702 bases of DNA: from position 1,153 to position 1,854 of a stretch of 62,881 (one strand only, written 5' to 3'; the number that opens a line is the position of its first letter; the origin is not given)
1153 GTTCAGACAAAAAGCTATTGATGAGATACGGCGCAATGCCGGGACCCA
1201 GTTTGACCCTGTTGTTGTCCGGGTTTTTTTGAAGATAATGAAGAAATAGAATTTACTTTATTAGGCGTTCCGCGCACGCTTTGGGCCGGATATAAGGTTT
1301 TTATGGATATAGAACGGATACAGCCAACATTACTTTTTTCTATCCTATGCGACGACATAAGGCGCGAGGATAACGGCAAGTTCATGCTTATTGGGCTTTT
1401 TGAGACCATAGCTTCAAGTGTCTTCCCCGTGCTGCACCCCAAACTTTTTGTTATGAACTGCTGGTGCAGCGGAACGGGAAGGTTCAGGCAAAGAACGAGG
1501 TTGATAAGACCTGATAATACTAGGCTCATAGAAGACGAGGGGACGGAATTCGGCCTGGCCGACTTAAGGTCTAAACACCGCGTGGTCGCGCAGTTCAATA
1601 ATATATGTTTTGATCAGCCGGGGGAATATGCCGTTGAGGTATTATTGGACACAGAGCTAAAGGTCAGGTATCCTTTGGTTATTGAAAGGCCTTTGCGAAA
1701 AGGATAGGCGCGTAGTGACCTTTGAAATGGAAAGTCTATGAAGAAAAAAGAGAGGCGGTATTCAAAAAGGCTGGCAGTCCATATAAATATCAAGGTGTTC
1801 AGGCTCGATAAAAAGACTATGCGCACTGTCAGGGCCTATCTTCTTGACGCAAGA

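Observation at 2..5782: Dense c-di-GMP signalling island: HD-GYP phosphodiesterase plus three PilZ receptors in under 6 kb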

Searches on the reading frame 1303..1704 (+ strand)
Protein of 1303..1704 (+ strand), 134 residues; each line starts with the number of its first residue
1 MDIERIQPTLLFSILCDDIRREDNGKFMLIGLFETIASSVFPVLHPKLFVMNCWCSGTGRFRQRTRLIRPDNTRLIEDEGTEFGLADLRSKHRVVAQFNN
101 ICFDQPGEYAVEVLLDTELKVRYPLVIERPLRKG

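Call 4: search_protein_families(library=pfam, max_evalue=1, proteins=[window:1303-1704:+])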
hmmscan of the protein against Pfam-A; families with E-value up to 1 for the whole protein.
window:1303-1704:+ (134 aa): 1 family
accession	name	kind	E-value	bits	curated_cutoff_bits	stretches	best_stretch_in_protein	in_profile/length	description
PF22091.2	DUF6941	-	2.4e-24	86.5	27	1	12-127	2-124/125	Family of unknown function (DUF6941)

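Call 10: search_protein_families(library=ncbifam, max_evalue=0.01, proteins=[window:1303-1704:+])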
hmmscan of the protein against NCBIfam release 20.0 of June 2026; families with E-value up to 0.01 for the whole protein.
window:1303-1704:+ (134 aa): 0 families

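Call 94: search_solved_structures(query=window:1303-1704:+, max_evalue=1)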
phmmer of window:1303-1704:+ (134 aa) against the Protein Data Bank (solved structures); distinct sequences matched with E-value up to 1: 0.
